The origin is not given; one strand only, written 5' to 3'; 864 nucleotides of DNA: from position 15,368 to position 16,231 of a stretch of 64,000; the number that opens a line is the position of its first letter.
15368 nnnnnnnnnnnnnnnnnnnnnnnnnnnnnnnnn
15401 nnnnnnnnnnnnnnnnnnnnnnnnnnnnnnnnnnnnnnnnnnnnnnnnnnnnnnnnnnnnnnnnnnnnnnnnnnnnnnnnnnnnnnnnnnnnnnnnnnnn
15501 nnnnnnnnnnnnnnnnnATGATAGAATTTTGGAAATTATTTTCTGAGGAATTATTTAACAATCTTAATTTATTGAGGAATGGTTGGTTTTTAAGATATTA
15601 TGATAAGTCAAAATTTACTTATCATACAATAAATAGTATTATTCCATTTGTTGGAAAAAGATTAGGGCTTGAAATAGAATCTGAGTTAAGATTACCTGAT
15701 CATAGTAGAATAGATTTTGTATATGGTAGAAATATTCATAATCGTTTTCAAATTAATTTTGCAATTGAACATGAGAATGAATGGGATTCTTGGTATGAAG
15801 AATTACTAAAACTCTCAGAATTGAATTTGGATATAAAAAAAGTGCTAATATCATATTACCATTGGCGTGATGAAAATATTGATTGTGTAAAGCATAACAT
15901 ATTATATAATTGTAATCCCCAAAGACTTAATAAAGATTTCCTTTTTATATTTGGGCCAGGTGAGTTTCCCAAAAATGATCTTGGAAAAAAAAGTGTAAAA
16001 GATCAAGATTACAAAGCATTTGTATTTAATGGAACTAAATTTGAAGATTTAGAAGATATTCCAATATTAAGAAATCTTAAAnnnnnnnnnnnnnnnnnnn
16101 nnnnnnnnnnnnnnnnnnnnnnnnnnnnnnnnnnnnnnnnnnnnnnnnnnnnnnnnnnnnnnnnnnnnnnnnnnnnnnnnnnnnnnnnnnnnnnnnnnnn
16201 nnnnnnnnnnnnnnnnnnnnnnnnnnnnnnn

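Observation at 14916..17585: Integrase-less AT-rich islet next to tRNA-Phe encoding two nuclease-fold proteins (candidate two-gene defence or novel module)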

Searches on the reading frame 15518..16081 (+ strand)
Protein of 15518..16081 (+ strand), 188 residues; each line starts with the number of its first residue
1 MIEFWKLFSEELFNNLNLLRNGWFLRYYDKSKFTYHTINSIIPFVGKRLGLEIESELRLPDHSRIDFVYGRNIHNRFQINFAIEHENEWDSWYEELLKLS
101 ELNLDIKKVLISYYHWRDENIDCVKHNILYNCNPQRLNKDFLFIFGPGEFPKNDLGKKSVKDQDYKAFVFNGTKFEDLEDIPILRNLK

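Call 4: search_protein_families(library=pfam, proteins=[window:15518-16081:+], max_evalue=1)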
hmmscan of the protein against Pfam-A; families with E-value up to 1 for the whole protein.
window:15518-16081:+ (188 aa): 1 family
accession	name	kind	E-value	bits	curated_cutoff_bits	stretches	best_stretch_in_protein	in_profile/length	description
PF18276.7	TcA_TcB_BD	-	0.065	12.7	25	1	83-137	85-138/287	Tc toxin complex TcA C-terminal TcB-binding domain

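Call 5: search_protein_families(library=padloc, proteins=[window:15518-16081:+], max_evalue=1)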
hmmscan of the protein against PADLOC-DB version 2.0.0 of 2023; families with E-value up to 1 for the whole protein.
window:15518-16081:+ (188 aa): 0 families

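Call 6: search_protein_families(library=ncbifam, proteins=[window:15518-16081:+], max_evalue=1)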
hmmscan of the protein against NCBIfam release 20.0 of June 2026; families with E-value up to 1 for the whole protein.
window:15518-16081:+ (188 aa): 0 families

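Call 7: search_protein_families(library=phrogs, proteins=[window:15518-16081:+], max_evalue=1)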
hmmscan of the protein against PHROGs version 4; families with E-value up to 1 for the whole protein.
window:15518-16081:+ (188 aa): 1 family
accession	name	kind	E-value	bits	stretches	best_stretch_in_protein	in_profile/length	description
phrog_5928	-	unknown function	0.42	11.5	1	47-73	37-63/124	-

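Call 16: find_homologous_proteins(query=window:15518-16081:+, max_evalue=0.01)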
Query window:15518-16081:+ (188 aa): 2 proteins with E <= 0.01 among 146 candidates.
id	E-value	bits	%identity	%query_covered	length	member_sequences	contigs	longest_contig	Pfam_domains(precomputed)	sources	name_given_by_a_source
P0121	2.8e-124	430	100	100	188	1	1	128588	-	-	-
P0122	1.2e-48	183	53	99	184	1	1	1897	-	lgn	-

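Call 17: find_encoding_contigs(protein=P0122, flank=5000)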
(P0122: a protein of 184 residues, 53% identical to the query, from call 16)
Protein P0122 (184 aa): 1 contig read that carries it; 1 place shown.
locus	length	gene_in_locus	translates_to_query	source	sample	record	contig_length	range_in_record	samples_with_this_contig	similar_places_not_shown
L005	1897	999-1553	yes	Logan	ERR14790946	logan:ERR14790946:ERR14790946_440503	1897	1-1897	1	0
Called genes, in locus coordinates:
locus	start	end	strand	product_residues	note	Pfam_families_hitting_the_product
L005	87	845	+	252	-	-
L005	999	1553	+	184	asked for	-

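Call 27: search_protein_families(library=pfam, proteins=[L005:78-842:+], max_evalue=0.01)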
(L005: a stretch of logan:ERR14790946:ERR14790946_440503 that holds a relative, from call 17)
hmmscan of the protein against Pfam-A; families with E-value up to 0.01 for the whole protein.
L005:78-842:+ (255 aa): 0 families

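Call 28: search_protein_representatives(protein=window:15518-16081:+)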
Query: 188 residues. Proteins with E-value up to 0.001 (for the whole library): 29; up to 1e-10: 6; up to 1e-30: 3. The best 29 are listed.
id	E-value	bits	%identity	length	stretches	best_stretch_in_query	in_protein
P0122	4.0e-49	183.2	55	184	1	1-187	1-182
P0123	1.3e-43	165.2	48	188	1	2-187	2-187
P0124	3.1e-32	128.1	46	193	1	4-187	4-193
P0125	1.2e-27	113.1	41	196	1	3-186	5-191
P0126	4.5e-15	72.1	37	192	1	3-187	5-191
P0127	1.4e-14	70.4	35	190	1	3-188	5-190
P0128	3.2e-10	56.2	33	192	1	13-185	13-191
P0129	2.0e-08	50.4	34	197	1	4-185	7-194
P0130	3.2e-08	49.7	34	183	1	3-158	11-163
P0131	1.8e-07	47.3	33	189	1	73-179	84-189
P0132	3.5e-07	46.3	34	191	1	4-150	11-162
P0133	1.2e-06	44.6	38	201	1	3-181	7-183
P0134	3.1e-06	43.2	32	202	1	4-155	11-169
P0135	7.8e-06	41.9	34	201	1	4-184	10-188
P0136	1.3e-05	41.2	40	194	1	3-149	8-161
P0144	1.1e-04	38.1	28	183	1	3-149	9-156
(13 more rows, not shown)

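Call 43: find_related_loci(query=A3, collection=metagenome_contigs, flank=6000)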
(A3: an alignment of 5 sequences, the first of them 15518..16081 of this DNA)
Query A3 (188 aa) in metagenome_contigs; peptide patterns used: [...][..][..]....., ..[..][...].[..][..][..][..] (x = any residue, [..] = any of these).
279 stretches matched a pattern; 1 encode a relative of the query (tblastn E <= 1e-3); 1 distinct loci.
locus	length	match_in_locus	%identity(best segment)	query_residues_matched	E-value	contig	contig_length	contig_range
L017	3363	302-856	41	4-185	2e-34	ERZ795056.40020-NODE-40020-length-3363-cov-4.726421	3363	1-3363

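Call 45: predict_structure(alignment_id=A1)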
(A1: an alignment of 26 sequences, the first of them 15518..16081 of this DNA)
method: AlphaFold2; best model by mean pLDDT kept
length: 188 residues; sequences in the alignment: 26
mean_pLDDT: 94.1   pTM: 0.90
mean pLDDT of the five models: 94.1, 93.6, 93.3, 93.0, 93.0
residues with pLDDT >= 90: 167; 70-90: 14; 50-70: 7; < 50: 0
segments of 3 or more residues with pLDDT < 50: none
pLDDT, mean of each block of 10 residues (from residue 1): 98 98 97 97 96 75 87 92 95 94 94 96 96 90 97 97 98 96 97
secondary structure, 60 per line:
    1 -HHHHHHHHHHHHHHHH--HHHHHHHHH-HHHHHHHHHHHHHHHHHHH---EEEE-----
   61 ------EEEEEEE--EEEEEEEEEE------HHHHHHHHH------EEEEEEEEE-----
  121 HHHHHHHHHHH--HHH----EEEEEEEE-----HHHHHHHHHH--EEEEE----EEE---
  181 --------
elements in order: H2-17 H20-28 H30-48 E52-55 E67-73 E76-85 H92-100 E107-115 H121-131 E141-148 H154-163 E166-170 E175-177

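Call 52: fold_search(model_id=the predicted structure, library=pdb)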
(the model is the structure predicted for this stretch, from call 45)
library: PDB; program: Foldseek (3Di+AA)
matches with E <= 10: 381; with E <= 0.001: 1
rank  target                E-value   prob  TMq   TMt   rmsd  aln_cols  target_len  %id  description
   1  5csa_B                4.3e-04  0.99  0.43  0.13   8.5       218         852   14  Crystal structure of domains BT-BCCP-AC1-AC5 of yeast acetyl-CoA carboxylase (released 2015-10-28)
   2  5csk_B                6.7e-03  0.95  0.40  0.05   5.8       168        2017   15  Crystal structure of yeast acetyl-CoA carboxylase, unbiotinylated (released 2015-10-28)
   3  5cs4_A                9.2e-03  0.90  0.39  0.22   6.6       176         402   16  Crystal structure of domains AC3-AC5 of yeast acetyl-CoA carboxylase (released 2015-10-28)
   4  6g2h_A                1.4e-02  0.89  0.42  0.14   7.5       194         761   12  Filament of acetyl-CoA carboxylase and BRCT domains of BRCA1 (ACC-BRCT) core at 4.6 A resolution (released 2018-06-13)
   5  5csa_A                1.4e-02  0.96  0.44  0.12   5.4       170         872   15  Crystal structure of domains BT-BCCP-AC1-AC5 of yeast acetyl-CoA carboxylase (released 2015-10-28)
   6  8qen                  1.9e-02  0.66  0.29  0.04   9.1       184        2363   10  cryo-EM structure of apo Clostridioides difficile toxin B (released 2024-03-20)
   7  8xl2_C                2.4e-02  0.66  0.36  0.08   8.7       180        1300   12  Human acetyl-CoA carboxylase 1 filament in complex with acetyl-CoA (ACC1-inact) (released 2024-10-23)
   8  9mf4_A                3.5e-02  0.54  0.28  0.07   9.3       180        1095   11  De novo designed minibinder complexed with Clostridioides difficile Toxin B (released 2025-09-17)
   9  8xl1_A                3.7e-02  0.51  0.35  0.07   8.5       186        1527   12  Core region of the human acetyl-CoA carboxylase 1 filament in complex with acetyl-CoA (ACC1-inact) (released 2024-10-23)
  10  7n95_A                1.0e-01  0.54  0.34  0.04   8.5       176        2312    9  state 1 of TcdB and FZD2 at pH5 (released 2022-03-02)
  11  8hmz_A                1.0e-01  0.30  0.27  0.19   8.6       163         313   10  Cryo-EM structure of the human post-catalytic TSEN/pre-tRNA complex (released 2023-04-19)
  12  9ohc                  1.1e-01  0.30  0.27  0.04   9.5       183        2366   11  CryoEM structure of Toxin B (TcdB) from clostridioides difficile complexed with taurochenodeoxycholic acid (TCDCA) (released 2026-03-11)
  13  8epx_A                1.2e-01  0.25  0.29  0.14   9.1       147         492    5  Type IIS Restriction Endonuclease PaqCI, DNA bound (released 2023-03-22)
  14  9f38_A                1.3e-01  0.30  0.26  0.09  11.6       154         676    9  BsmI (wild-type) crystallized with Ca2+ and cognate dsDNA (released 2025-04-02)
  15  8epx_D                1.4e-01  0.23  0.29  0.14   9.0       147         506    5  Type IIS Restriction Endonuclease PaqCI, DNA bound (released 2023-03-22)
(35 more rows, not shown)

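Call 55: search_solved_structures(query=A1, max_evalue=10)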
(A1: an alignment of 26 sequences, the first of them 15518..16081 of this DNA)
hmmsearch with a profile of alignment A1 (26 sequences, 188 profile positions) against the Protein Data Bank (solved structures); distinct sequences matched with E-value up to 10: 0.

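Call 57: search_protein_families(library=pfam, proteins=[L017:1187-1945:+, L017:1938-2999:+], max_evalue=0.01)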
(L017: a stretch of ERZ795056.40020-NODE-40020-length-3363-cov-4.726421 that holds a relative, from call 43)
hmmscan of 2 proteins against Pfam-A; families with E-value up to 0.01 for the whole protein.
L017:1187-1945:+ (253 aa): 2 families
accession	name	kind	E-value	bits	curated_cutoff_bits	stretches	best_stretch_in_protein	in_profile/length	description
PF20217.3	DUF6577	-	1.6e-63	214.5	27.8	1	40-237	5-201/204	Family of unknown function (DUF6577)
PF13762.11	MNE1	-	0.0088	16.6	22.7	0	16-47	96-127/143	Mitochondrial splicing apparatus component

L017:1938-2999:+ (354 aa): 1 family
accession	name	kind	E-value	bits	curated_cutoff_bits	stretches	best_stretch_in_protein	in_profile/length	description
PF08843.17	AbiEii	-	7.7e-20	72.3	22.5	1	41-236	8-195/238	Nucleotidyl transferase AbiEii toxin, Type IV TA system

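Call 74: find_encoding_contigs(protein=P0123, flank=6000, max_places=3)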
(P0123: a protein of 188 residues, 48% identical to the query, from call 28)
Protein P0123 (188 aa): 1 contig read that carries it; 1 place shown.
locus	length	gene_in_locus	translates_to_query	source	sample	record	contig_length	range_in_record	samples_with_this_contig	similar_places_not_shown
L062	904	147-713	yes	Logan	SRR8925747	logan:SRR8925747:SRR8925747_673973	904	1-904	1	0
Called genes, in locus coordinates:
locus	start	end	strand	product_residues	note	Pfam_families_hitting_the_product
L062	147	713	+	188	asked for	-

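Call 75: find_encoding_contigs(protein=P0124, flank=6000, max_places=3)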
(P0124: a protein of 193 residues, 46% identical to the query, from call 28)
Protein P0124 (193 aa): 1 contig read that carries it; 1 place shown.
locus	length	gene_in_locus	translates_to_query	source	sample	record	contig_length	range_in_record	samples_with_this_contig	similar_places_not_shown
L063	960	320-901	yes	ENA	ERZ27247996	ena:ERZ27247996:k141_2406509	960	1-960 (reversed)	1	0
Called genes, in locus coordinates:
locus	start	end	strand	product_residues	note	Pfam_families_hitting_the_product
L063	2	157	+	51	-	?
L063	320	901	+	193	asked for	-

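Call 76: find_encoding_contigs(protein=P0126, flank=6000, max_places=3)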
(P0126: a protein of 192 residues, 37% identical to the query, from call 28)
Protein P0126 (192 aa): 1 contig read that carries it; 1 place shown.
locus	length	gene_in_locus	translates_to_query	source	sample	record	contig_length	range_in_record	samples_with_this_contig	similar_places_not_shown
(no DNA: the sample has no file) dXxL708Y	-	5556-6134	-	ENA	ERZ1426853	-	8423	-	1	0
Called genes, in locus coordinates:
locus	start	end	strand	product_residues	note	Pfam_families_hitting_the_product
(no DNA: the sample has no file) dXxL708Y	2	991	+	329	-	?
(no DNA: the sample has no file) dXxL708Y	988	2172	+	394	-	PF01420:Methylase_S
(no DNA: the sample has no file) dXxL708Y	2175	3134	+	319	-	PF02661:Fic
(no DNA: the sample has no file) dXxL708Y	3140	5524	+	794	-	PF04313:HSDR_N (faint), PF04851:ResIII, PF00270:DEAD, PF18766:SWI2_SNF2, PF00271:Helicase_C (weak), PF08463:EcoEI_R_C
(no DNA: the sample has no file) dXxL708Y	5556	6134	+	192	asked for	-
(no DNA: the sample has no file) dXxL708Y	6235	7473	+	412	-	PF19888:DUF6361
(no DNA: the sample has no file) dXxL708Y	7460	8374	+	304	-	-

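Call 77: find_encoding_contigs(protein=P0127, flank=6000, max_places=3)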
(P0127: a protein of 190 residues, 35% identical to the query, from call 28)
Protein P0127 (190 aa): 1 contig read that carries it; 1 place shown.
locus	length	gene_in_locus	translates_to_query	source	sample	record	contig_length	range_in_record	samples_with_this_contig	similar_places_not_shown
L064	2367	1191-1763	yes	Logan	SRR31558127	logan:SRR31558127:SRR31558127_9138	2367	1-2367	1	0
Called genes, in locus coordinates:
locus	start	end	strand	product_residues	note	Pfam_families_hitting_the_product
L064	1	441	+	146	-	?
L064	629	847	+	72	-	-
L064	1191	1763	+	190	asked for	-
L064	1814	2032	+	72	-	-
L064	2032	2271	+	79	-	PF07927:HicA_toxin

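Call 78: find_encoding_contigs(protein=P0128, flank=6000, max_places=3)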
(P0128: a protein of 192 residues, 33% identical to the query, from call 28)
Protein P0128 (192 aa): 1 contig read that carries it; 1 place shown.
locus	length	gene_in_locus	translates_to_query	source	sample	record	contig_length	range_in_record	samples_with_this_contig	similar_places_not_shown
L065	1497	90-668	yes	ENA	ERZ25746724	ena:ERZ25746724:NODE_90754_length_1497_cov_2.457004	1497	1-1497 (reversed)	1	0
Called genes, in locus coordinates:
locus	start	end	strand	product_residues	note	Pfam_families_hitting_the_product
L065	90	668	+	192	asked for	-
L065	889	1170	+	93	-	PF00583:Acetyltransf_1, PF13508:Acetyltransf_7, PF13673:Acetyltransf_10, PF08445:FR47 (weak)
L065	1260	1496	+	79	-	?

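Call 84: fold_search(model_id=the predicted structure, library=viral)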
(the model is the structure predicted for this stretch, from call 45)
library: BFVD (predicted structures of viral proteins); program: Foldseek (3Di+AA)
matches with E <= 10: 629; with E <= 0.001: 0
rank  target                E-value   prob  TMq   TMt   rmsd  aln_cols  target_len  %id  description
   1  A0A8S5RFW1            2.6e-03  1.00  0.46  0.56   5.8       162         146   18  Uncharacterized protein [virus sp. ctE0n6]
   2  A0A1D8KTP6            9.2e-03  0.75  0.36  0.36   8.2       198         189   10  Restriction endonuclease [Synechococcus phage S-CAM7]
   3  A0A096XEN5            1.3e-02  0.99  0.32  0.45   4.0        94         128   16  Uncharacterized protein [Escherichia phage phi191]
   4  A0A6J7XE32            1.3e-02  0.82  0.31  0.26  11.4       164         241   10  Uncharacterized protein [uncultured Caudovirales phage]
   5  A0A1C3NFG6            1.3e-02  0.63  0.31  0.24  12.1       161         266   17  (no name in the UniProt tables at hand)
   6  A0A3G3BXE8            2.1e-02  0.57  0.28  0.19  12.6       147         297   15  (no name in the UniProt tables at hand)
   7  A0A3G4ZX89            2.2e-02  0.21  0.23  0.22   9.9       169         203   13  Uncharacterized protein [Faunusvirus sp.]
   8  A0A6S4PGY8            2.9e-02  0.72  0.32  0.34  11.1       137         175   13  Endonuclease [uncultured phage_MedDCM-OCT-S39-C11]
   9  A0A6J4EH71            3.1e-02  0.47  0.23  0.19  11.7       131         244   18  (no name in the UniProt tables at hand)
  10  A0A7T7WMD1            3.1e-02  0.21  0.24  0.15   9.1       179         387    9  Non-structural protein [Soybean thrips-associated tospovirus 1]
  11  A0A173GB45            3.1e-02  0.18  0.17  0.09   9.8       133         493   16  (no name in the UniProt tables at hand)
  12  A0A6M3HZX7            3.5e-02  0.97  0.37  0.55   4.9       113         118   14  (no name in the UniProt tables at hand)
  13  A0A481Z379            3.7e-02  0.57  0.27  0.21   5.9       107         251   12  F-box domain-containing protein [Pithovirus LCPAC102]
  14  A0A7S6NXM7            4.8e-02  0.15  0.22  0.21  12.0       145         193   12  Uncharacterized protein [Bathycoccus sp. RCC716 virus 1]
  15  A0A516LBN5            5.8e-02  0.35  0.35  0.32  10.4       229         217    8  (no name in the UniProt tables at hand)
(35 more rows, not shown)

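Call 95: find_homologous_proteins(query=A1, max_evalue=0.001)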
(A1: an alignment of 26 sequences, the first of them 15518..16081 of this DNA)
Query A1 (26 sequences) (188 aa, profile of the alignment): 15 proteins with E <= 0.001 among 1612 candidates.
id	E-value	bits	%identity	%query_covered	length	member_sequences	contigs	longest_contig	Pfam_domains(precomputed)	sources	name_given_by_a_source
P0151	2.9e-61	225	31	98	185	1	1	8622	-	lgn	-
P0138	2.7e-57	212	29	97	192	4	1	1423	-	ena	-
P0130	4.3e-56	208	30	99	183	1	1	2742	-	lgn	-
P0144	1.8e-51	193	28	77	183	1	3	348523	-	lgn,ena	-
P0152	2.6e-49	186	23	92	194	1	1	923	-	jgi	jgi:hypothetical protein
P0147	6.2e-46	175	27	77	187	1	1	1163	-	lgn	-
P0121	1.3e-44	170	100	100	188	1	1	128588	-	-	-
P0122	1.0e-42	164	53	99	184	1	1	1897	-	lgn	-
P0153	8.1e-28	116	30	98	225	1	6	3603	-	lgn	-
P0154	1.2e-26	112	33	51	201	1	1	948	-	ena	-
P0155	6.1e-26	109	33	41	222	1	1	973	-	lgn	-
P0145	2.7e-16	78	37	55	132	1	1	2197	-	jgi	jgi:hypothetical protein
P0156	4.7e-11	61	30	49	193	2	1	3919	-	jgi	jgi:hypothetical protein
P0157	3.2e-9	55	31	40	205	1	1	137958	-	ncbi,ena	-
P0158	7.5e-5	41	31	38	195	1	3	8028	-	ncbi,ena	-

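Call 96: find_encoding_contigs(protein=P0144, flank=7000, max_places=2)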
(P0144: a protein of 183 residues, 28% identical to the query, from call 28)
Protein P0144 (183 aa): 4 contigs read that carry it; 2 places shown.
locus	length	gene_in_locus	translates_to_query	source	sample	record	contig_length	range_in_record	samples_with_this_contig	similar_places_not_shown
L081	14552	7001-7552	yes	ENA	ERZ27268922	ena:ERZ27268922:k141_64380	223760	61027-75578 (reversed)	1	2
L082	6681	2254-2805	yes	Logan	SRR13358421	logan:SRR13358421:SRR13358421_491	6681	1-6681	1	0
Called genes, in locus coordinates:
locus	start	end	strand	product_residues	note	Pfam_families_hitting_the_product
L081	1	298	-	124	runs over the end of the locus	PF02537:CRCB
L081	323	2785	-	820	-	PF00403:HMA, PF19803:DUF6286 (faint), PF00403:HMA, PF00122:E1-E2_ATPase, PF00702:Hydrolase, PF08282:Hydrolase_3 (faint)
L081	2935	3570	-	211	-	PF12822:ECF_trnsprt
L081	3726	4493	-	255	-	PF03309:Pan_kinase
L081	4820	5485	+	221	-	PF01966:HD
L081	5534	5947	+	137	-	PF00383:dCMP_cyt_deam_1, PF08211:dCMP_cyt_deam_2 (weak), PF26947:CDL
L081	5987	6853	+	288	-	PF00398:RrnaAD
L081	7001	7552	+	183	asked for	-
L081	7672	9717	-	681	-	PF17191:RecG_wedge, PF04851:ResIII, PF00270:DEAD, PF00271:Helicase_C, PF19833:RecG_dom3_C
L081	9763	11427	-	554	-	PF02734:Dak2, PF21645:FakA-like_M, PF13684:FakA-like_C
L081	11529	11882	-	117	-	PF03780:Asp23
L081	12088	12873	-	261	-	PF06541:ABC_trans_CmpB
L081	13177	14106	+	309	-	PF00294:PfkB, PF08543:Phos_pyr_kin (weak)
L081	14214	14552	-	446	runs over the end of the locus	PF00672:HAMP, PF00512:HisKA, PF02518:HATPase_c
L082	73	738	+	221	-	PF01966:HD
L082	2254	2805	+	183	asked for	-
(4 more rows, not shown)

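Call 97: find_encoding_contigs(protein=P0151, flank=7000, max_places=2)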
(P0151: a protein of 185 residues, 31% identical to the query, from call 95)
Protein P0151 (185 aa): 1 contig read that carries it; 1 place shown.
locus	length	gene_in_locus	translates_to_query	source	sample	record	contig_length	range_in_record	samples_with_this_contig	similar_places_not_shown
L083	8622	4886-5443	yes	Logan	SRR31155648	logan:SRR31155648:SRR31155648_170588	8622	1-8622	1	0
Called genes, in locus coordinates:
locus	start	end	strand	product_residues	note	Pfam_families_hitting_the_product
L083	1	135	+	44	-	?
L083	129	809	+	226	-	-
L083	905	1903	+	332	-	-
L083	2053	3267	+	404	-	-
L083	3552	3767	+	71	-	-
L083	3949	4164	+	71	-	-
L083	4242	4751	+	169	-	-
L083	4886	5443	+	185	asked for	-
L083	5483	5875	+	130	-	-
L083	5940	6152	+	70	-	-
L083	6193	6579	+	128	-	-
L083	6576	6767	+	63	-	-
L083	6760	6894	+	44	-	-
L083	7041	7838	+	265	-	-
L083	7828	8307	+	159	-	-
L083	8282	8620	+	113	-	?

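Call 98: find_encoding_contigs(protein=P0157, flank=7000, max_places=2)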
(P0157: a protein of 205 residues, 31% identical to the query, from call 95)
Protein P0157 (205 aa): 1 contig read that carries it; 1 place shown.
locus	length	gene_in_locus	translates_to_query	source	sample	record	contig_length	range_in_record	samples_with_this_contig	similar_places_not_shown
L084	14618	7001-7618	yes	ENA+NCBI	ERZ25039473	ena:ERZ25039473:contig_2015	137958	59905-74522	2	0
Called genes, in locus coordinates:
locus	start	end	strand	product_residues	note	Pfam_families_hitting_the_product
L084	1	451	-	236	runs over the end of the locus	-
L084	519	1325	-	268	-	PF23545:Zn_ribbon_HMPTM, PF04055:Radical_SAM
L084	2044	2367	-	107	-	-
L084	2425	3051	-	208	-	PF07969:Amidohydro_3 (weak), PF12890:DHOase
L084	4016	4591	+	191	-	-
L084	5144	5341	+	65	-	-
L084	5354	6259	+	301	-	-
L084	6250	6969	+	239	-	-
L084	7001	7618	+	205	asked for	-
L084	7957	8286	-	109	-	PF01381:HTH_3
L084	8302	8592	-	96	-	PF05015:HigB-like_toxin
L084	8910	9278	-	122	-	PF01850:PIN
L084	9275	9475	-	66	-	PF09957:VapB_antitoxin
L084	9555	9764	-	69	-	-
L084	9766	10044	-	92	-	PF04365:BrnT_toxin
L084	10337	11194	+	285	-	-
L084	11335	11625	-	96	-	PF01351:RNase_HII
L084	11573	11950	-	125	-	PF01351:RNase_HII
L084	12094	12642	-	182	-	PF13482:RNase_H_2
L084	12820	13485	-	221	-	PF21999:IMS_HHH_1, PF11799:IMS_C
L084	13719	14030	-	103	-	PF00817:IMS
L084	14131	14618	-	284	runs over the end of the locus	PF17827:PrmC_N, PF03602:Cons_hypoth95 (weak), PF06325:PrmA (weak), PF05175:MTS, PF13847:Methyltransf_31, PF08241:Methyltransf_11 (weak), PF08242:Methyltransf_12 (weak), PF13649:Methyltransf_25, +1 more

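Call 100: find_related_loci(query=A3, collection=viral_contigs, flank=6000)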
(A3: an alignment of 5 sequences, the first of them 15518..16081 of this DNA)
Query A3 (188 aa) in viral_contigs; peptide patterns used: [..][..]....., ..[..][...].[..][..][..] (x = any residue, [..] = any of these).
70 stretches matched a pattern, but none encodes a relative of the query by tblastn (E <= 1e-3).

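Call 102: search_protein_families(library=phrogs, proteins=[L083:129-806:+, L083:905-1900:+, L083:2053-3264:+, L083:4242-4748:+, L083:5483-5872:+, L083:6193-6576:+, L083:7041-7835:+, L083:7828-8304:+, L005:78-842:+, L084:6250-6966:+], max_evalue=0.001)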
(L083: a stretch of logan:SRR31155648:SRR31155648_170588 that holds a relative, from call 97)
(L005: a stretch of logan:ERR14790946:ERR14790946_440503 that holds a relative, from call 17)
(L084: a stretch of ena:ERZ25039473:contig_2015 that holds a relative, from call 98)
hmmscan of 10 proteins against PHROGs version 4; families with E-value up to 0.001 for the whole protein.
L083:129-806:+ (226 aa): 0 families

L083:905-1900:+ (332 aa): 0 families

L083:2053-3264:+ (404 aa): 0 families

L083:4242-4748:+ (169 aa): 1 family
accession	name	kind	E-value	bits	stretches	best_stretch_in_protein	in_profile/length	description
phrog_14556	-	unknown function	7e-15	55.7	2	30-103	371-451/451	-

L083:5483-5872:+ (130 aa): 0 families

L083:6193-6576:+ (128 aa): 0 families

L083:7041-7835:+ (265 aa): 0 families

L083:7828-8304:+ (159 aa): 0 families

L005:78-842:+ (255 aa): 0 families

L084:6250-6966:+ (239 aa): 0 families

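Call 104: search_dna_similar(query=window:15518-16081:+, collection=plasmids, mode=protein, max_evalue=0.001, max_rows=15)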
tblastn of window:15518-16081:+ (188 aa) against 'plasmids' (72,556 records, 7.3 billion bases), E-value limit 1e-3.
No match.

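Call 105: search_dna_similar(query=window:15518-16081:+, collection=phages, mode=protein, max_evalue=0.001, max_rows=15)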
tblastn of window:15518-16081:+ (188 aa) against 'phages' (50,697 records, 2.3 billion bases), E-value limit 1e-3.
No match.
